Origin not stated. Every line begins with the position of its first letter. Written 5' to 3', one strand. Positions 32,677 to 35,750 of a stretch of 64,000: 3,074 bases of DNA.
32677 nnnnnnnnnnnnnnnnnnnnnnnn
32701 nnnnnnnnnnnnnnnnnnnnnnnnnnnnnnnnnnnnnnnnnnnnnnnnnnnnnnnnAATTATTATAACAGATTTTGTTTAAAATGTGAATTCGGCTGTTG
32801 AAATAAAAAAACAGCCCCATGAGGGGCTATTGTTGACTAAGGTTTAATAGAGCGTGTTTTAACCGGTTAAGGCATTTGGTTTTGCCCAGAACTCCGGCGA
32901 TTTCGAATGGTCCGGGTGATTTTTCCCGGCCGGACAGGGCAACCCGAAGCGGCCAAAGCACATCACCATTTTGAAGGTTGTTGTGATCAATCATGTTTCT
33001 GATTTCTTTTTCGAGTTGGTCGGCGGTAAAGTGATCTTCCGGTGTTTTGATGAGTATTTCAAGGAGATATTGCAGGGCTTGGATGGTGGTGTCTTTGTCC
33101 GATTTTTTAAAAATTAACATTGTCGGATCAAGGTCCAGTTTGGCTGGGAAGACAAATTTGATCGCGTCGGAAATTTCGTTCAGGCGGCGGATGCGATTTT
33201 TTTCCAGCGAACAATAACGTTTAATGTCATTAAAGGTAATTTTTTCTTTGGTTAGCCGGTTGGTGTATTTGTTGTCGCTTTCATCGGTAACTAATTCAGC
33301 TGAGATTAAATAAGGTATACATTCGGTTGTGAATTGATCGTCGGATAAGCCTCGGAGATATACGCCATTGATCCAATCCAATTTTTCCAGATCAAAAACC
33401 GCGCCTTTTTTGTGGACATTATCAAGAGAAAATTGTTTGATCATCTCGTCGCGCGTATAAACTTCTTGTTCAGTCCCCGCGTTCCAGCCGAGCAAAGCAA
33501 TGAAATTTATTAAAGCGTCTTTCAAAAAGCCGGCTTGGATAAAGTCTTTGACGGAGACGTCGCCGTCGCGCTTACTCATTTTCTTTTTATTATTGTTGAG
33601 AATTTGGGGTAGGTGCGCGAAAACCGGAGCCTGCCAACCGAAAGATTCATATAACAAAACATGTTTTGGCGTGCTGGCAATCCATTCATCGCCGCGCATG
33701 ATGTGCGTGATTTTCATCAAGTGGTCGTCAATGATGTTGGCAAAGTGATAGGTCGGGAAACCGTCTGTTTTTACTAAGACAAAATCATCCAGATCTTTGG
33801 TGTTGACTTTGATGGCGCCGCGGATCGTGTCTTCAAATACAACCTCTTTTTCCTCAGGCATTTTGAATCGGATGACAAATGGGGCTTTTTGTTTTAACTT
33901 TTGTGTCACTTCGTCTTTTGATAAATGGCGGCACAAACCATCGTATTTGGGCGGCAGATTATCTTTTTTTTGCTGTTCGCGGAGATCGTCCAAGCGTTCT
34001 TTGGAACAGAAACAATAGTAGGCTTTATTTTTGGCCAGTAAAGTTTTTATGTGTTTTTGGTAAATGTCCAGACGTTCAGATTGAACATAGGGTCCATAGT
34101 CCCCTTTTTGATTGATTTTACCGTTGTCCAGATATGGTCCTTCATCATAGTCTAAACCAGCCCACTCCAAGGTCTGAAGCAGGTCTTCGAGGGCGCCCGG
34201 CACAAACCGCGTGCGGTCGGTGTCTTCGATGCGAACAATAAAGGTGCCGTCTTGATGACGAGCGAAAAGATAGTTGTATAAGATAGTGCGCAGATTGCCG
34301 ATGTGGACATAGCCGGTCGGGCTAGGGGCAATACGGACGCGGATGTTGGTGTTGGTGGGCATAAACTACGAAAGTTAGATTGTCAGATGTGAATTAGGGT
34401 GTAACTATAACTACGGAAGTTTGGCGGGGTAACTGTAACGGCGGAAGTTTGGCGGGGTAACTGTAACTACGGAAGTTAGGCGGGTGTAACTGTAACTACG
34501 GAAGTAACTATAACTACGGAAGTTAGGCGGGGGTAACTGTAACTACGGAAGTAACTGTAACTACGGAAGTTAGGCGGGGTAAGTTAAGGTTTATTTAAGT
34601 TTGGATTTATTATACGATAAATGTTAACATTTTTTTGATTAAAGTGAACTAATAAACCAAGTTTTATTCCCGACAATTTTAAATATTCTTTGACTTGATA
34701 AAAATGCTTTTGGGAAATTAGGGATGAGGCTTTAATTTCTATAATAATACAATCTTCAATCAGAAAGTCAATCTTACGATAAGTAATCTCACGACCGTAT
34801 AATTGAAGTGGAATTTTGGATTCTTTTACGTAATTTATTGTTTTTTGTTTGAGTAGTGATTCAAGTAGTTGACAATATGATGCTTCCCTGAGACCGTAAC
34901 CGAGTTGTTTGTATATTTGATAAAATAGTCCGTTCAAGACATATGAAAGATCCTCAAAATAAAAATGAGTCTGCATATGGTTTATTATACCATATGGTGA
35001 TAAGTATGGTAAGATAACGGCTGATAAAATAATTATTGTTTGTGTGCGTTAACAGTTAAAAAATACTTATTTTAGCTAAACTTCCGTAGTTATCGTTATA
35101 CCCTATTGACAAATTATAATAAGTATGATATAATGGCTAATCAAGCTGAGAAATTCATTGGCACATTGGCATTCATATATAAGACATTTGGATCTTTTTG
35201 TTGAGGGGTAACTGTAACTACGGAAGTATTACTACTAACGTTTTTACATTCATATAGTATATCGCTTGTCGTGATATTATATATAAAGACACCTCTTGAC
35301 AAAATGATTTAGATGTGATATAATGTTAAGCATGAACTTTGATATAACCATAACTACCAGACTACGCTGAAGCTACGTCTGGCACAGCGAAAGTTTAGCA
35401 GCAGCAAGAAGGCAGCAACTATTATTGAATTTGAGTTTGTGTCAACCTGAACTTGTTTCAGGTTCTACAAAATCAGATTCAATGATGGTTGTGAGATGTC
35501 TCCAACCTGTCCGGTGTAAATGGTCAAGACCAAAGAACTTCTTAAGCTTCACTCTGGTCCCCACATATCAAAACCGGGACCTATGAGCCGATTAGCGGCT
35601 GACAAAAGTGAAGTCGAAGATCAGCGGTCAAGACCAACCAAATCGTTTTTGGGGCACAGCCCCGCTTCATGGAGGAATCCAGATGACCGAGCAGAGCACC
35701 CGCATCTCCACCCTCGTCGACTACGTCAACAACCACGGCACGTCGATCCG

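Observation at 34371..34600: CRISPR-like but spacer-less tandem array of a ~28-nt unit that is also dispersed across at least eight intergenic regions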

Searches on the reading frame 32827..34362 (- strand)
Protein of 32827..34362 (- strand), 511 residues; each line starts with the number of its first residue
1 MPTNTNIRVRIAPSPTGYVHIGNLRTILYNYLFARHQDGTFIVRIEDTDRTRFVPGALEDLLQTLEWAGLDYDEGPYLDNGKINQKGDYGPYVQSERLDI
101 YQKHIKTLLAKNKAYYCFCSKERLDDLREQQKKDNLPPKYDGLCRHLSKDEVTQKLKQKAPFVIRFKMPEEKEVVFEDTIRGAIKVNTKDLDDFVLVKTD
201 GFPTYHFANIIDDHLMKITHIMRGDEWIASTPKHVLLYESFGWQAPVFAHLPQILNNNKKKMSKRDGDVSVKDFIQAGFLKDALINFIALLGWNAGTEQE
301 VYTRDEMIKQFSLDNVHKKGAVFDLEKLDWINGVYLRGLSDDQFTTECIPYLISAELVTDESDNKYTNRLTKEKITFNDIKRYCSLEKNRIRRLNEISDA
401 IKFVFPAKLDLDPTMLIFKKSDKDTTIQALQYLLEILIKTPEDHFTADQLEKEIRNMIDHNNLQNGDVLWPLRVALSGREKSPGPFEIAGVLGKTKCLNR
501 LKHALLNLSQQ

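Call 12: search_protein_families(library=pfam, proteins=[window:32827-34362:-])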
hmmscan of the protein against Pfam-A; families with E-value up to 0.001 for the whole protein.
window:32827-34362:- (511 aa): 2 families
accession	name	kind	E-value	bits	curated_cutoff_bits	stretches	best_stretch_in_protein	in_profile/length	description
PF00749.27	tRNA-synt_1c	-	4.6e-107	358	23.4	1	7-330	2-314/314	tRNA synthetases class I (E and Q), catalytic domain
PF19269.4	Anticodon_2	-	7.4e-30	104.6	23.6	1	375-505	11-141/141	Anticodon binding domain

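Call 16: find_encoding_contigs(protein=window:32827-34362:-, flank=10000, max_places=6)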
Protein window:32827-34362:- (511 aa): 7 contigs read that carry it; 5 places shown.
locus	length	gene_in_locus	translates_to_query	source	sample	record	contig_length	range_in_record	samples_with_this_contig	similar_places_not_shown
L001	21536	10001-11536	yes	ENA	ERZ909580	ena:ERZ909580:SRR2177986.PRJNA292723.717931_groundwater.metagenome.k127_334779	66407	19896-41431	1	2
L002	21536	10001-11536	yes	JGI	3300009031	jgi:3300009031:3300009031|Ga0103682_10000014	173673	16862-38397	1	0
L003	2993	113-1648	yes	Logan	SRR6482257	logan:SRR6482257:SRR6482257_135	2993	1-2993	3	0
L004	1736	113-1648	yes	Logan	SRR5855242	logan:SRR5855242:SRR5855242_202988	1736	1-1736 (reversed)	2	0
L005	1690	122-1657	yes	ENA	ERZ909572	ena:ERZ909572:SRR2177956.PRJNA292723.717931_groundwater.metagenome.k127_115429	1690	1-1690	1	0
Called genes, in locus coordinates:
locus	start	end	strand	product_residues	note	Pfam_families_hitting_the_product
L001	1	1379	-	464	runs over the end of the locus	-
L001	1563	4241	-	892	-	PF02861:Clp_N, PF00004:AAA, PF23569:NBD_SMAX1, PF17871:AAA_lid_9, PF00004:AAA, PF07724:AAA_2, PF07728:AAA_5, PF10431:ClpB_D2-small, +13 more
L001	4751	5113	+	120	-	PF01601:CoV_S2 (weak), PF14171:SpoIISA_toxin (faint)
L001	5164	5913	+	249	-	PF03808:Glyco_tran_WecG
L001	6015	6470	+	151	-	PF00293:NUDIX, PF14815:NUDIX_4 (weak)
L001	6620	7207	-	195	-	-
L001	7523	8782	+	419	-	-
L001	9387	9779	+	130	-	PF13366:PDDEXK_3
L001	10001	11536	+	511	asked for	PF00749:tRNA-synt_1c, PF19269:Anticodon_2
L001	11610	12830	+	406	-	PF01551:Peptidase_M23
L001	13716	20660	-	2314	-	PF07210:DUF1416 (faint), PF13715:CarbopepD_reg_2 (faint), PF13205:Big_5, PF13620:CarboxypepD_reg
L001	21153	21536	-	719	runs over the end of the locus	PF00932:LTD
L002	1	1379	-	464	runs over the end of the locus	-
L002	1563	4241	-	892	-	PF02861:Clp_N, PF00004:AAA, PF23569:NBD_SMAX1, PF17871:AAA_lid_9, PF00004:AAA, PF07724:AAA_2, PF07728:AAA_5, PF10431:ClpB_D2-small, +13 more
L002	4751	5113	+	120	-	PF01601:CoV_S2 (weak), PF14171:SpoIISA_toxin (faint)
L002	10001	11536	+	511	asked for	PF00749:tRNA-synt_1c, PF19269:Anticodon_2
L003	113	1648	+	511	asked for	PF00749:tRNA-synt_1c, PF19269:Anticodon_2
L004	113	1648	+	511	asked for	PF00749:tRNA-synt_1c, PF19269:Anticodon_2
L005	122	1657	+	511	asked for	PF00749:tRNA-synt_1c, PF19269:Anticodon_2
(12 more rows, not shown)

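Call 22: find_related_loci(query=window:32827-34362:-, collection=genome_contigs, flank=10000)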
Query window:32827-34362:- (511 aa) in genome_contigs; peptide patterns used: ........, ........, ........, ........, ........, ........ (x = any residue, [..] = any of these).
189 stretches matched a pattern; 102 encode a relative of the query (tblastn E <= 1e-3); the best 80 are kept; 80 distinct loci.
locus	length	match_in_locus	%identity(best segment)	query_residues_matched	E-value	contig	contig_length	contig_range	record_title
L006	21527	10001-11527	75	3-511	0e+0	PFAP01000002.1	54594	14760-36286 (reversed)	MAG: Candidatus Falkowbacteria bacterium CG10_big_fil_rev_8_21_14_0_10_39_11 CG10_8_21_14_0.10_scaffold_333_c, whole gen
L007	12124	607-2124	66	5-510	0e+0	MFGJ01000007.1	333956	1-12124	MAG: Candidatus Falkowbacteria bacterium RIFOXYC2_FULL_36_12 rifoxyc2_full_scaffold_76, whole genome shotgun sequence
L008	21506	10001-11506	61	7-508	0e+0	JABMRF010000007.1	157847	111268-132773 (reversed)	MAG: Candidatus Kuenenbacteria bacterium isolate bin.190 k141_367658, whole genome shotgun sequence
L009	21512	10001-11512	63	6-509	0e+0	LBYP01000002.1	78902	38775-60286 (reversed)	MAG: Parcubacteria group bacterium GW2011_GWA2_40_23 UT91_C0002, whole genome shotgun sequence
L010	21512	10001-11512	60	5-508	0e+0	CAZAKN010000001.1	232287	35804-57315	MAG TPA_asm: uncultured Gammaproteobacteria bacterium isolate SRP141376_co4_205 genome assembly, contig: NODE_31_length_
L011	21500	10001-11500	62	6-505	0e+0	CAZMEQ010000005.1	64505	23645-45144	MAG TPA_asm: uncultured Gammaproteobacteria bacterium isolate binchicken_co154_115 genome assembly, contig: NODE_432_len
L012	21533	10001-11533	46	3-504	6e-152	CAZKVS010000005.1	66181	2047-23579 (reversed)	MAG TPA_asm: uncultured Candidatus Saccharibacteria bacterium isolate SRP286056_co2_73 genome assembly, contig: NODE_422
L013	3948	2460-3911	47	3-508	3e-151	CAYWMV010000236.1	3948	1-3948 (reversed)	MAG TPA_asm: uncultured Ignavibacteriaceae bacterium isolate binchicken_co190_292 genome assembly, contig: NODE_34817_le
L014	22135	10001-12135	47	4-509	2e-146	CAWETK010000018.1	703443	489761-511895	MAG: uncultured Ignavibacteria bacterium isolate MFD01721.bin.1.168 genome assembly, contig: contig_3917, whole genome s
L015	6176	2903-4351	43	1-505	5e-145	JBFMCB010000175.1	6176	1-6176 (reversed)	MAG: Chloroflexota bacterium isolate MAG180 MAG180_175, whole genome shotgun sequence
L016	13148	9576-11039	45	1-510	3e-141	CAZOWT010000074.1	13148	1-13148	MAG TPA_asm: uncultured Clostridia bacterium isolate binchicken_co129_912 genome assembly, contig: NODE_14569_length_131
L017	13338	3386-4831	43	3-504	2e-139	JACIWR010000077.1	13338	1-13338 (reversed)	MAG: Anaerolineae bacterium isolate MAG-31 Anaerolineae_A3_bin18_Scaffold_77, whole genome shotgun sequence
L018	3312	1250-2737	44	7-511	7e-145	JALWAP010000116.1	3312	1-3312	MAG: Anaerolineae bacterium isolate T10_metabat2_scaf2bin.048 T10_NODE_26156_length_3312_cov_20.778650, whole genome sho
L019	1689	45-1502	44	7-504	2e-149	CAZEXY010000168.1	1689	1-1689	MAG TPA_asm: uncultured Anaerolineae bacterium isolate SRP163575_co1_279 genome assembly, contig: NODE_147919_length_168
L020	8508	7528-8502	58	6-337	2e-137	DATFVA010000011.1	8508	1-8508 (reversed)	MAG TPA_asm: Ignavibacteriaceae bacterium isolate SMAG_U9452 k141_156446, whole genome shotgun sequence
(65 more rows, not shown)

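Call 35: find_homologous_proteins(query=window:32827-34362:-, max_evalue=1e-100)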
Query window:32827-34362:- (511 aa): 7112 proteins with E <= 1e-100 among 8000 candidates; the best 120 are listed.
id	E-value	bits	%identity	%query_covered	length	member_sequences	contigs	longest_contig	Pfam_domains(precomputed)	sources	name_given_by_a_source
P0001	0.0e+0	1180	100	100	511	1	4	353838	PF19269.5,PF00749.28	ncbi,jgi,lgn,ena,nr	ncbi:TPA: glutamate--tRNA ligase [Candidatus Falkowbacteria bacterium]|nr:glutamate--tRNA ligase [Ca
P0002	3.4e-268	908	75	100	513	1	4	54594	PF19269.5,PF00749.28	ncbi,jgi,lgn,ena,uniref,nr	ncbi:glutamate--tRNA ligase [Candidatus Falkowbacteria bacterium CG10_big_fil_rev_8_21_14_0_10_39_11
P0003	1.5e-234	797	67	98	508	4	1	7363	PF19269.5,PF00749.28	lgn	-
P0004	3.8e-234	796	66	99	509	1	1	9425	PF19269.5,PF00749.28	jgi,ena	-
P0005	2.6e-231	787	67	98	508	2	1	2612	PF19269.5,PF00749.28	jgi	jgi:nondiscriminating glutamyl-tRNA synthetase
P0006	4.0e-227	773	65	99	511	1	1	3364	PF19269.5,PF00749.28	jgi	jgi:nondiscriminating glutamyl-tRNA synthetase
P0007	4.7e-227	773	66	99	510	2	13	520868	PF19269.5,PF00749.28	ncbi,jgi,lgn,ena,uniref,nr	ncbi:glutamate--tRNA ligase [Candidatus Falkowbacteria bacterium RIFOXYB2_FULL_35_7]|uniref:Glutamat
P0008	1.8e-223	761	64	99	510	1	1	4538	PF19269.5,PF00749.28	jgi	jgi:nondiscriminating glutamyl-tRNA synthetase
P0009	1.5e-222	758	64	99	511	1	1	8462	PF19269.5,PF00749.28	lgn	-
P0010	4.7e-222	756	65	99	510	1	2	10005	PF19269.5,PF00749.28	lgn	-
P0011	1.0e-220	752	61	99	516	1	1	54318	PF19269.5,PF00749.28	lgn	-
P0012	4.6e-218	743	65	99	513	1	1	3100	PF19269.5,PF00749.28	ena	-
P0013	6.7e-218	742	62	99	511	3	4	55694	PF19269.5,PF00749.28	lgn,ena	-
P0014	4.4e-217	740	62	99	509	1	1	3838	PF19269.5,PF00749.28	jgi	jgi:glutamyl-tRNA synthetase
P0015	6.0e-217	739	64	98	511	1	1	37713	PF19269.5,PF00749.28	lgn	-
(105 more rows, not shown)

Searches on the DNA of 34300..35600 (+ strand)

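Call 42: search_rna_families(source=window, start=34300, end=35600, threshold=evalue, max_evalue=10)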
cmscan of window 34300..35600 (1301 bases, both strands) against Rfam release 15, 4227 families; matches with E-value up to 10: 4.
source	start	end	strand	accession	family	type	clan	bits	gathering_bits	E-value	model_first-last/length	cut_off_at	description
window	35415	35492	+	RF03414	mir-670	Gene; miRNA;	-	26.3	95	0.027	1-90/90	no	mir-670 microRNA precursor family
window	35420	35489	+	RF03550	mir-31_2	Gene; miRNA;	-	23.4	97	0.082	1-83/83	no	mir-31_2 microRNA precursor family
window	35178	35268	-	RF02306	TtnuCD32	Gene; snRNA; snoRNA; CD-box;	-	15.5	100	6.1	1-98/98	no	Tetrahymena snoRNA TtnuCD32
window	34671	34740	+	RF01526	ceN106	Gene; snRNA; snoRNA; CD-box;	-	15.4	60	6.9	1-77/77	no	C. elegans snoRNA ceN106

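Call 66: search_dna_similar(query=window:34363-34620:+, collection=phages, mode=distant, max_evalue=0.01, max_rows=10)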
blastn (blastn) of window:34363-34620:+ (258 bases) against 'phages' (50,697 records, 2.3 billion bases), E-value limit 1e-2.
No match.

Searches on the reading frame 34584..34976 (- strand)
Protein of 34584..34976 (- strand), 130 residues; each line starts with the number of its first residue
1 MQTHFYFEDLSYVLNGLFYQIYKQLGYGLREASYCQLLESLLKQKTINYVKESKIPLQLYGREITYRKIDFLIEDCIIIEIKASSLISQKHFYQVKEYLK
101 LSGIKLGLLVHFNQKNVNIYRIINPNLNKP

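Call 12: search_protein_families(library=pfam, proteins=[window:34584-34976:-])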
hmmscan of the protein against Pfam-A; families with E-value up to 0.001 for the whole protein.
window:34584-34976:- (130 aa): 1 family
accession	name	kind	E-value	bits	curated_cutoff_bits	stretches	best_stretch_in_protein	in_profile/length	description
PF13366.12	PDDEXK_3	-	6.4e-26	91.4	22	1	9-119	2-114/117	PD-(D/E)XK nuclease superfamily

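Call 40: find_homologous_proteins(query=window:34584-34976:-, max_evalue=1e-10)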
Query window:34584-34976:- (130 aa): 2 proteins with E <= 1e-10 among 10 candidates.
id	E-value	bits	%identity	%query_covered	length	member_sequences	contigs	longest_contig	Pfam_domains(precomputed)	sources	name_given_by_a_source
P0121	1.0e-77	277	100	100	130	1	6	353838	PF13366.13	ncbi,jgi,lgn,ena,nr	ncbi:TPA: GxxExxY protein [Candidatus Falkowbacteria bacterium]|nr:GxxExxY protein [Candidatus Falko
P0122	3.8e-14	72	41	88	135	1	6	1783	PF13366.13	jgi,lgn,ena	-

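Call 80: find_encoding_contigs(protein=P0122, flank=2000, max_places=4)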
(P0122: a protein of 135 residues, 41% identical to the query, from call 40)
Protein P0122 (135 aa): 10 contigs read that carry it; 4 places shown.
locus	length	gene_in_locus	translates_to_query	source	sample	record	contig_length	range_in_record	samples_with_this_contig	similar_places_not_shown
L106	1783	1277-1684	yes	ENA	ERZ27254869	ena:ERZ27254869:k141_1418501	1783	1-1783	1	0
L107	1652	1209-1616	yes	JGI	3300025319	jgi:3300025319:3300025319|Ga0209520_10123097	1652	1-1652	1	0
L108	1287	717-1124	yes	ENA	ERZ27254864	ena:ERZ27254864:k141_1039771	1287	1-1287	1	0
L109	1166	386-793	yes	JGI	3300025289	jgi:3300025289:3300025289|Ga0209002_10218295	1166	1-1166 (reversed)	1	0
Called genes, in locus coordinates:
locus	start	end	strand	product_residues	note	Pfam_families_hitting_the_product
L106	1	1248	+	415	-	?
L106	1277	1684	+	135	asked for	PF13366:PDDEXK_3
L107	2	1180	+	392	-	?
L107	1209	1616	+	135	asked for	PF13366:PDDEXK_3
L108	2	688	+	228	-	?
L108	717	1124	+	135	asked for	PF13366:PDDEXK_3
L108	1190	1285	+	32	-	?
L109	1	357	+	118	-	?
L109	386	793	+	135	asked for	PF13366:PDDEXK_3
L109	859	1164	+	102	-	?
